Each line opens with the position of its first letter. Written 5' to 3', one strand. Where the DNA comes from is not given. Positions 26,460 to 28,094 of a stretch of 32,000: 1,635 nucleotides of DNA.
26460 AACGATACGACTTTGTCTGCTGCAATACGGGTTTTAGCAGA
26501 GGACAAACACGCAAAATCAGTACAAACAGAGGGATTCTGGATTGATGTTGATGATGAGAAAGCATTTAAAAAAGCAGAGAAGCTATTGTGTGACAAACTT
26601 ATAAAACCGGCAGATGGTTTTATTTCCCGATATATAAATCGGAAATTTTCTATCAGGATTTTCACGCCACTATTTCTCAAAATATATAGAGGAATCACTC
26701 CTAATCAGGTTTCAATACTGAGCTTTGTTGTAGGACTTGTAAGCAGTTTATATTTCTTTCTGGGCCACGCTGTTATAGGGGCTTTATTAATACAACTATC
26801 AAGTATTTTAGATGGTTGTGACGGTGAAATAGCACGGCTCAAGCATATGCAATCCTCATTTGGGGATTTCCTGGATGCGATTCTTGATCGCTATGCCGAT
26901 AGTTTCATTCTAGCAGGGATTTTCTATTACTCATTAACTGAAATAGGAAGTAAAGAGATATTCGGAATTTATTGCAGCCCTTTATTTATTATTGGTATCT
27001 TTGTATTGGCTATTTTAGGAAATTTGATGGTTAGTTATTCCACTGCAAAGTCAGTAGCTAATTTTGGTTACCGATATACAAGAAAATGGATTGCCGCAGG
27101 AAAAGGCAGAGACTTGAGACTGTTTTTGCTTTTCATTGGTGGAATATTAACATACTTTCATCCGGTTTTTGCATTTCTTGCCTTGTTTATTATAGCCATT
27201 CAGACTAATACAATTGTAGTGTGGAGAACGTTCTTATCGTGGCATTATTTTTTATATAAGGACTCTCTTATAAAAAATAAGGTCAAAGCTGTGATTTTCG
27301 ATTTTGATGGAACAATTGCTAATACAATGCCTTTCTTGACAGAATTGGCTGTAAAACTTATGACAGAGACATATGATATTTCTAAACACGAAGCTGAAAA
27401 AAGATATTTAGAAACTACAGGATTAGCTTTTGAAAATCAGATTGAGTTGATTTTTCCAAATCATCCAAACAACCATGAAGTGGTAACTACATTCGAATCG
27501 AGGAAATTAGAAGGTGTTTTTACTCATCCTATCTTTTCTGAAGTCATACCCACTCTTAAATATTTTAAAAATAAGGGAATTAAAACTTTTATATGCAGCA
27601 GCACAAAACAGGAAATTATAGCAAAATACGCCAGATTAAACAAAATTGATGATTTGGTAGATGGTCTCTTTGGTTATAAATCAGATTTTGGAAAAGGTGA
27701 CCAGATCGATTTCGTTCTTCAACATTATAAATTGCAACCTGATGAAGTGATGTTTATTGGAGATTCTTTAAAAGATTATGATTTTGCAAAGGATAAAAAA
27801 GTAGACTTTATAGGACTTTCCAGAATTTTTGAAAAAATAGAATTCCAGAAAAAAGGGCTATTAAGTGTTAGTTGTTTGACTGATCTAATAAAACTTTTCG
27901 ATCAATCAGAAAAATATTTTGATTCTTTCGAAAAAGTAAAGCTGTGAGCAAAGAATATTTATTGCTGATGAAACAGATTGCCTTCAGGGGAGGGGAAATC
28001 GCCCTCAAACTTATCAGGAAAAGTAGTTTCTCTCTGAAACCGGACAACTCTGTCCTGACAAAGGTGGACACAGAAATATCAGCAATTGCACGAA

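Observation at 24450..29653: Complete CDP-inositol / di-myo-inositol-phosphate-type pathway packed into one operon, with two extra enzymes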

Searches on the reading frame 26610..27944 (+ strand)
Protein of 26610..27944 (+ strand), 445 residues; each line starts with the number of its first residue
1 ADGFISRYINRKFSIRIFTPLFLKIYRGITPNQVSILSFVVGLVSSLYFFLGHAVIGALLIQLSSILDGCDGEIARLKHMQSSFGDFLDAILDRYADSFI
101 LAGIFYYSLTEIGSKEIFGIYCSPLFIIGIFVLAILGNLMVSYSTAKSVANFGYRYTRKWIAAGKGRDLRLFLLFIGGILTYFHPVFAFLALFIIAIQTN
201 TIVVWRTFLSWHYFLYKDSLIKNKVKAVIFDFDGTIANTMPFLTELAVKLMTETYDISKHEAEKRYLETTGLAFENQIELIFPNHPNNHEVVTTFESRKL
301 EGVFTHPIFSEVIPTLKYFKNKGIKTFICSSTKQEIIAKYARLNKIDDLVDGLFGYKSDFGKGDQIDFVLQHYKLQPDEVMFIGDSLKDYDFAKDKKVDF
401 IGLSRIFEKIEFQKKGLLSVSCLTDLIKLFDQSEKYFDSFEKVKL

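Call 39: search_protein_representatives(protein=window:26610-27944:+)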
Query: 445 residues. Proteins with E-value up to 0.001 (for the whole library): 8525; up to 1e-10: 1179; up to 1e-30: 55. The best 150 are listed.
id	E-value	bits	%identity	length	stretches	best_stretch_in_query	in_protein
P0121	3.3e-140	484.4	60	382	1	42-431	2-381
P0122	1.1e-128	446.5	49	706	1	1-405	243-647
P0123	4.2e-126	438.0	53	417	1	62-438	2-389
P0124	1.9e-112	393.0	44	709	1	2-434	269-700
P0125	4.2e-109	381.9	43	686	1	2-435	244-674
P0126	1.3e-100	354.0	41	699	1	2-424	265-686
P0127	2.6e-98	346.4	40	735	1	2-427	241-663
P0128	1.9e-92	327.1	40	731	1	2-432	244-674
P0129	8.9e-86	305.1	53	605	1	2-278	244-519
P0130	7.4e-83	295.5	66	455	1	2-213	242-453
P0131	8.0e-74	265.7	57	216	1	221-430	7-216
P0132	5.8e-69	249.7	34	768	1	2-426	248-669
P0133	9.5e-65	235.8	54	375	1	55-275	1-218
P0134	2.0e-64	234.8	39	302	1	140-436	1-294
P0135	2.3e-64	234.5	55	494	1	2-214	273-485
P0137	1.6e-62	228.5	35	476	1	18-386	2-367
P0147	1.7e-42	162.5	31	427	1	24-415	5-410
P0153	2.3e-38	148.8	43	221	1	224-412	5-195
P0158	1.3e-34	136.4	38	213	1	225-416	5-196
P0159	1.9e-34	136.0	32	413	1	37-413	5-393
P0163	3.2e-33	131.9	38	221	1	222-413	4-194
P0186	6.1e-29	117.8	32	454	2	221-415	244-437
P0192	3.3e-28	115.4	28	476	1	14-430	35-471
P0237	3.5e-25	105.4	36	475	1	224-430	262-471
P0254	1.5e-24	103.3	31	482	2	224-431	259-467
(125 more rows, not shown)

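Call 40: list_cluster_members(proteins=[P0137, P0147, P0159, P0192, P0153, P0158, P0163, P0186, P0237, P0254])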
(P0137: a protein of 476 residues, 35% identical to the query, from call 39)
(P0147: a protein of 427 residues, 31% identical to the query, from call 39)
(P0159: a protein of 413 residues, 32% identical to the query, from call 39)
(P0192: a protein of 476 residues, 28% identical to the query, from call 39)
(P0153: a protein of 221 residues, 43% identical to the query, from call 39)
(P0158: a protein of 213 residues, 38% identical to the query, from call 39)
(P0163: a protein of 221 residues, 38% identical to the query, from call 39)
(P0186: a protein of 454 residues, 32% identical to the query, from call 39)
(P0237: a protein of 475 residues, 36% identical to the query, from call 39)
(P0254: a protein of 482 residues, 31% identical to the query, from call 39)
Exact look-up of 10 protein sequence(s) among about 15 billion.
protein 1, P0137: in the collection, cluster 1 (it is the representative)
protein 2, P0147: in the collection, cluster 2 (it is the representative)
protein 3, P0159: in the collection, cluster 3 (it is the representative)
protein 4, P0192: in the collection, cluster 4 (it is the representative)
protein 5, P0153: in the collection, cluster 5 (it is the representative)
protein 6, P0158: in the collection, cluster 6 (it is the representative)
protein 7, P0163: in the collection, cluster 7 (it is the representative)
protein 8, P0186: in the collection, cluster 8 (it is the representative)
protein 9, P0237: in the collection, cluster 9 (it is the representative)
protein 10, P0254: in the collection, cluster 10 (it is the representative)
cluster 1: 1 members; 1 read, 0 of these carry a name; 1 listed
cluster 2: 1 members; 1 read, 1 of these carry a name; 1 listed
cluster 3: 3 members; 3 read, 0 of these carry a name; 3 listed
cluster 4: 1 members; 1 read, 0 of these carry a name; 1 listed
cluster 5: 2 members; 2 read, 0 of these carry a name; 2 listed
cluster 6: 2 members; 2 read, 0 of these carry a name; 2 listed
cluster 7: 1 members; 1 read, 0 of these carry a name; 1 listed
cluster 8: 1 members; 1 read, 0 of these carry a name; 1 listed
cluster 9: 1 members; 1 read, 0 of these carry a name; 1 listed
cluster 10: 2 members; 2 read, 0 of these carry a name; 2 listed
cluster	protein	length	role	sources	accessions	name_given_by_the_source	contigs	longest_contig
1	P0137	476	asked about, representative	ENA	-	-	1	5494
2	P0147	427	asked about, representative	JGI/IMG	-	phosphoglycolate phosphatase-like HAD superfamily hydrolase/phosphatidylglycerophosphate ...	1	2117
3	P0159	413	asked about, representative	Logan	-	-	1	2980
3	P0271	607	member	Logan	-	-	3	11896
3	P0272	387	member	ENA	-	-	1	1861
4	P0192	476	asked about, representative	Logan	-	-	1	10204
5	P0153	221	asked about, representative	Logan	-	-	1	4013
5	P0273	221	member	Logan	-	-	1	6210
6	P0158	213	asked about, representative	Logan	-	-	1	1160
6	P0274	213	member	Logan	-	-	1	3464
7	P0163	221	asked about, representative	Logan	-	-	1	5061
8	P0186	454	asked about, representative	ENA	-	-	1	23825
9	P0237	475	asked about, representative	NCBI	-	-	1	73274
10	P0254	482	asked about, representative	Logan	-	-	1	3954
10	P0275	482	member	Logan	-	-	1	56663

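Call 43: find_encoding_contigs(protein=P0192, flank=6000, max_places=2)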
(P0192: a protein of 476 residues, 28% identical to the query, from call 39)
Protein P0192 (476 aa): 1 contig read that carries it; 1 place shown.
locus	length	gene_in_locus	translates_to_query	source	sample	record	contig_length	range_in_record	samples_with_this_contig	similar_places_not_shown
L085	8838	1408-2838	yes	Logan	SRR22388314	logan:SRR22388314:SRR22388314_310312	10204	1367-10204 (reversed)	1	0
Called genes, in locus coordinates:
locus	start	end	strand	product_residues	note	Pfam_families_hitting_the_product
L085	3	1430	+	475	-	?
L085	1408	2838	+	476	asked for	PF00702:Hydrolase, PF12710:HAD, PF13419:HAD_2, PF13242:Hydrolase_like (faint)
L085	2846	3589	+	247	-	PF00483:NTP_transferase, PF01128:IspD (faint), PF12804:NTP_transf_3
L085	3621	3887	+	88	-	-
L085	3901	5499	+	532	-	PF00884:Sulfatase (faint)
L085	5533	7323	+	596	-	PF00664:ABC_membrane, PF00005:ABC_tran, PF02463:SMC_N (faint)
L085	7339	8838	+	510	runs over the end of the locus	PF05159:Capsule_synth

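Call 44: find_encoding_contigs(protein=P0237, flank=6000, max_places=2)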
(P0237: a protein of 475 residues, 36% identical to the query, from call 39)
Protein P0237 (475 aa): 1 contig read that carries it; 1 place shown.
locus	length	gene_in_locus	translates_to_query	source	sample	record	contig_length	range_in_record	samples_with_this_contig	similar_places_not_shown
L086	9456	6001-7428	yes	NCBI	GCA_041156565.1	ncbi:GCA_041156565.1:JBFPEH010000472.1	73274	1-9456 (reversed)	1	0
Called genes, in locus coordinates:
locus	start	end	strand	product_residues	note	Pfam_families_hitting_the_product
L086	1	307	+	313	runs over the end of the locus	PF01073:3Beta_HSD, PF01370:Epimerase, PF02719:Polysacc_synt_2, PF04321:RmlD_sub_bind, PF05368:NmrA, PF07993:NAD_binding_4, PF16363:GDP_Man_Dehyd, PF13460:NAD_binding_10, +2 more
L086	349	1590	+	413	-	PF01565:FAD_binding_4, PF04030:ALO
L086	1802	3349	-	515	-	-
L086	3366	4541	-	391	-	PF13439:Glyco_transf_4, PF13579:Glyco_trans_4_4, PF20706:GT4-conflict, PF00534:Glycos_transf_1, PF13692:Glyco_trans_1_4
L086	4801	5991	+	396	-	PF04464:Glyphos_transf (weak)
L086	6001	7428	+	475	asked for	PF00483:NTP_transferase, PF12804:NTP_transf_3, PF00702:Hydrolase, PF12710:HAD, PF13419:HAD_2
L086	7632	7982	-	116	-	PF00030:Crystall (faint), PF03995:Inhibitor_I36 (faint)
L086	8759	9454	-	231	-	?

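Call 64: find_encoding_contigs(protein=P0273, flank=6000, max_places=2)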
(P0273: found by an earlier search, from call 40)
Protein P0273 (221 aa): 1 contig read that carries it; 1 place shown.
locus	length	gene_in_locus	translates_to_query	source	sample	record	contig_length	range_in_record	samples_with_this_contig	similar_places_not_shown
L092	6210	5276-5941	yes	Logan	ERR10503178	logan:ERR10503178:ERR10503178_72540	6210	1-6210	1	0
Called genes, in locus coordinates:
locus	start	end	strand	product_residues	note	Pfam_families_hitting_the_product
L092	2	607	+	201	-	?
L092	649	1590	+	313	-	-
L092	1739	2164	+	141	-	-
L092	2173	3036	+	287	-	PF02374:ArsA_ATPase, PF09140:MipZ (weak), PF10609:ParA, PF13614:AAA_31, PF01656:CbiA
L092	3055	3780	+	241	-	PF01983:CofC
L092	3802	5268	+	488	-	PF13506:Glyco_transf_21, PF00535:Glycos_transf_2, PF13641:Glyco_tranf_2_3, PF13632:Glyco_trans_2_3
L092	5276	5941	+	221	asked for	PF00702:Hydrolase, PF12710:HAD (weak), PF13419:HAD_2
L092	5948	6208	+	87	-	?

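Call 65: find_encoding_contigs(protein=P0163, flank=6000, max_places=2)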
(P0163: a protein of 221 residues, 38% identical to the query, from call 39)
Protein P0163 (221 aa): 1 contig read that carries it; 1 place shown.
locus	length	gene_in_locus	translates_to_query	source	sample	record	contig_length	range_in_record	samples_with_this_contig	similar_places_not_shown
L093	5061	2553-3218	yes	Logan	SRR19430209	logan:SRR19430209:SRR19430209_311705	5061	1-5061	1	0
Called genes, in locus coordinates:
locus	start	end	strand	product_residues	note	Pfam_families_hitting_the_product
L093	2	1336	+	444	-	?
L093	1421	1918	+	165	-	PF04608:PgpA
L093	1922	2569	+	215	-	PF01066:CDP-OH_P_transf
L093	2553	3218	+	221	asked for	PF00702:Hydrolase, PF13419:HAD_2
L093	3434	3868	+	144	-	-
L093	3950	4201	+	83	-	PF00550:PP-binding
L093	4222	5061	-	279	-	?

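Call 68: search_protein_families(library=pfam, proteins=[L093:2-1336:+, L093:3434-3868:+, L093:1922-2569:+, L085:3-1430:+, L085:1408-2838:+, L092:5948-6208:+], max_evalue=0.001)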
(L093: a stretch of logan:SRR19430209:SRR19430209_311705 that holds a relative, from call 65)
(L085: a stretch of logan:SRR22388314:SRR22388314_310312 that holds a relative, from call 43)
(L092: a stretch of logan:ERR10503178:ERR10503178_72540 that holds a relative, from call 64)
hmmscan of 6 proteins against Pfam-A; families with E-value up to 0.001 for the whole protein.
L093:2-1336:+ (444 aa): 1 family
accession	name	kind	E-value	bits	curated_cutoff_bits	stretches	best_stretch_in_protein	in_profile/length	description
PF16949.11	ABC_tran_2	-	4.9e-120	402.3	25.7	1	1-443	96-542/542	Putative ATP-binding cassette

L093:3434-3868:+ (144 aa): 0 families

L093:1922-2569:+ (215 aa): 1 family
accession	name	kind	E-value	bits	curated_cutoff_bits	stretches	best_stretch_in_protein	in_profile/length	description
PF01066.26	CDP-OH_P_transf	-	2.8e-14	54.2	22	1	28-157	4-131/152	CDP-alcohol phosphatidyltransferase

L085:3-1430:+ (475 aa): 1 family
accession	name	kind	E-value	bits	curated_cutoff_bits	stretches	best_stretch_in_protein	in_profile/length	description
PF04464.20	Glyphos_transf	-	1.5e-07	31.2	22.1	1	194-457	129-365/367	CDP-Glycerol:Poly(glycerophosphate) glycerophosphotransferase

L085:1408-2838:+ (476 aa): 5 families
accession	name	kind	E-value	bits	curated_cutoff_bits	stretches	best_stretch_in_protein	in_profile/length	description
PF13419.12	HAD_2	-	1.4e-19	71.3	23.8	1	268-441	1-177/178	Haloacid dehalogenase-like hydrolase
PF00702.32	Hydrolase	-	6.2e-18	66.3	26.4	1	266-436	2-191/191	haloacid dehalogenase-like hydrolase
PF12710.13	HAD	-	3.3e-08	34.6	27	1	268-430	1-186/189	haloacid dehalogenase-like hydrolase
PF13242.12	Hydrolase_like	-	1.9e-05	24.9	22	1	404-467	9-75/75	HAD-hyrolase-like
PF01066.26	CDP-OH_P_transf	-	0.00083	20.2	22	0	48-154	3-104/152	CDP-alcohol phosphatidyltransferase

L092:5948-6208:+ (87 aa): 0 families

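Call 71: find_homologous_proteins(query=A4, max_evalue=1e-10)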
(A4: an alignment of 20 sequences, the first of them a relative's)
Query A4 (20 sequences) (221 aa, profile of the alignment): 1434 proteins with E <= 1e-10 among 6997 candidates; the best 120 are listed.
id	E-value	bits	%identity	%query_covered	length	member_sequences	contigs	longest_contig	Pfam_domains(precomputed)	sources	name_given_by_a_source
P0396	7.3e-84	299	35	95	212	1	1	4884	PF13419.13,PF13344.13,PF00702.33,PF12710.14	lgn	-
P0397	7.6e-84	299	37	95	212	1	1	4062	PF13419.13,PF00702.33,PF12710.14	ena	-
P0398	6.6e-83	296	35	96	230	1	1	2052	PF13419.13,PF00702.33,PF12710.14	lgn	-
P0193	1.5e-82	294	31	93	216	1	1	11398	PF13419.13,PF00702.33,PF13242.13,PF12710.14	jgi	jgi:phosphoglycolate phosphatase-like HAD superfamily hydrolase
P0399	2.8e-82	294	34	96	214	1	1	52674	PF13419.13,PF00702.33,PF13242.13,PF12710.14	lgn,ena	-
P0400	3.6e-82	293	35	93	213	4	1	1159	PF13419.13,PF00702.33,PF12710.14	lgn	-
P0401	3.9e-82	293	34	93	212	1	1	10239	PF13419.13,PF00702.33,PF12710.14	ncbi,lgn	-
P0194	4.2e-82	293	36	93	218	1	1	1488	PF13419.13,PF00702.33,PF12710.14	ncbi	-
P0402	4.6e-82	293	34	93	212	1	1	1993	PF13419.13,PF00702.33,PF12710.14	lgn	-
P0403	7.5e-82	292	37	92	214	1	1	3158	PF13419.13,PF00702.33,PF12710.14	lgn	-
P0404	1.2e-81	291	36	96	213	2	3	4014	PF13419.13,PF00702.33,PF12710.14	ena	-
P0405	2.0e-81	291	33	99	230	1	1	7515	PF13419.13,PF13344.13,PF00702.33,PF12710.14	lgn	-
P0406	2.3e-81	291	40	91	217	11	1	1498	PF13419.13,PF00702.33,PF12710.14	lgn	-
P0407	2.4e-81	290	33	91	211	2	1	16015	PF13419.13,PF00702.33,PF12710.14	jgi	-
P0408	2.5e-81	290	34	97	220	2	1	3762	PF13419.13,PF00702.33,PF12710.14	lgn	-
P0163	2.9e-79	284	100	100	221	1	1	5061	PF13419.13,PF00702.33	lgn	-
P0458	1.3e-78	282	34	91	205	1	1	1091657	PF13419.13,PF00702.33,PF12710.14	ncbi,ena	-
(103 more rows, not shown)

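Call 72: find_encoding_contigs(protein=P0458, flank=6000, max_places=1)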
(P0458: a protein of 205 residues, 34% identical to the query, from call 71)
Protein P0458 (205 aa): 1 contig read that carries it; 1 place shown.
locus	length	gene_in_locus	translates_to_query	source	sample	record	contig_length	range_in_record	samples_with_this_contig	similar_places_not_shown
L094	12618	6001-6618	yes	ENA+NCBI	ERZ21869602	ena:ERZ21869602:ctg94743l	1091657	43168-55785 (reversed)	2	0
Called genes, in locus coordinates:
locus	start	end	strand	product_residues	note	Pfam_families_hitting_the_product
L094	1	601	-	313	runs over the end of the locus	-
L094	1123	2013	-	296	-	PF08843:AbiEii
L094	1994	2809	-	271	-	-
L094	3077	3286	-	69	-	-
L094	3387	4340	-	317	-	PF04055:Radical_SAM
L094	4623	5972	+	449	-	PF01066:CDP-OH_P_transf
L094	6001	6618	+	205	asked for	PF00702:Hydrolase, PF12710:HAD, PF13419:HAD_2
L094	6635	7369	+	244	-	PF00483:NTP_transferase, PF12804:NTP_transf_3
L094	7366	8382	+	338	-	PF03706:LPG_synthase_TM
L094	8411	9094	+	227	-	PF00596:Aldolase_II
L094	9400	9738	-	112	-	-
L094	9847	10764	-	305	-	PF00126:HTH_1, PF03466:LysR_substrate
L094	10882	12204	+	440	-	PF07994:NAD_binding_5, PF01658:Inos-1-P_synth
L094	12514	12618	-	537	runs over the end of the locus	PF04187:Cofac_haem_bdg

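Call 88: find_related_loci(query=A5, collection=metagenome_contigs, flank=6000)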
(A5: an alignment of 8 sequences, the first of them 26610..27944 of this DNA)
Query A5 (445 aa) in metagenome_contigs; peptide patterns used: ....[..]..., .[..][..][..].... (x = any residue, [..] = any of these).
600 stretches matched a pattern (row limit reached: there are more); 326 encode a relative of the query (tblastn E <= 1e-3); the best 80 are kept; 80 distinct loci.
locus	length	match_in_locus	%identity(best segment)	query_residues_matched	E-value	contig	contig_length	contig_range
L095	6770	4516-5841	65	3-443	0e+0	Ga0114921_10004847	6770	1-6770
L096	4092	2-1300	65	11-443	0e+0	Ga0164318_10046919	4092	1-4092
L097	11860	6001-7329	65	3-444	0e+0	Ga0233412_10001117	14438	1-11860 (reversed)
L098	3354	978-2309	57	2-443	5e-179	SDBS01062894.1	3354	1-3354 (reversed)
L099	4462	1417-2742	51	2-444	4e-152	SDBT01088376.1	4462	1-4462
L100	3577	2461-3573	60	2-373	1e-153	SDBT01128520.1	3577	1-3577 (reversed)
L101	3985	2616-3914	50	1-434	4e-146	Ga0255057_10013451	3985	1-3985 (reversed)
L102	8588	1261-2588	83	2-444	0e+0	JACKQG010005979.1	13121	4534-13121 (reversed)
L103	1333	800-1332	60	1-179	3e-53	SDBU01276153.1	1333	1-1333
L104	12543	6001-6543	41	1-193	2e-36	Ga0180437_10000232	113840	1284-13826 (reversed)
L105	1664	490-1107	36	226-430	1e-35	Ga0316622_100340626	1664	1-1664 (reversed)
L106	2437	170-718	40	1-200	9e-35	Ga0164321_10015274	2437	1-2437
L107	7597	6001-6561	38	225-412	6e-34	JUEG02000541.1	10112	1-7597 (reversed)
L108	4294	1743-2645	30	2-319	1e-32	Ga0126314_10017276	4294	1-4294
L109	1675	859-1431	38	2-206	2e-32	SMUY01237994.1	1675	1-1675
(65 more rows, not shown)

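Call 91: search_protein_families(library=pfam, proteins=[L097:3341-3757:+, L097:3785-5104:+, L097:2140-3201:+, L102:3226-4359:+], max_evalue=0.001)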
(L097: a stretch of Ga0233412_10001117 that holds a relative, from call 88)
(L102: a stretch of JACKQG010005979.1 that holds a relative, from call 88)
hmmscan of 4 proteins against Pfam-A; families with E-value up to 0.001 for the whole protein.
L097:3341-3757:+ (138 aa): 1 family
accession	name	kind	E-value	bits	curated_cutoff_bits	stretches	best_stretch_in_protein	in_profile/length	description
PF01467.32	CTP_transf_like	-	2.4e-13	50.9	21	1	11-127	7-122/133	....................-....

L097:3785-5104:+ (439 aa): 1 family
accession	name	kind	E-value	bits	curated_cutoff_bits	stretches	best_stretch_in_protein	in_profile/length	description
PF07690.21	MFS_1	-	2.1e-51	175.4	33.4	2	24-384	1-345/347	Major Facilitator Superfamily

L097:2140-3201:+ (353 aa): 1 family
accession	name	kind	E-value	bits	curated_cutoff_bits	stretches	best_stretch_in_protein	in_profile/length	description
PF02811.25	PHP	-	0.00038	21.3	26.4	1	13-104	2-71/164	PHP domain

L102:3226-4359:+ (377 aa): 1 family
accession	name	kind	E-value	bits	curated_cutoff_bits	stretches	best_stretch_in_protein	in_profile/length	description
PF04055.27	Radical_SAM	-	3.5e-10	40.7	29.5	1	98-248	5-158/166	Radical SAM superfamily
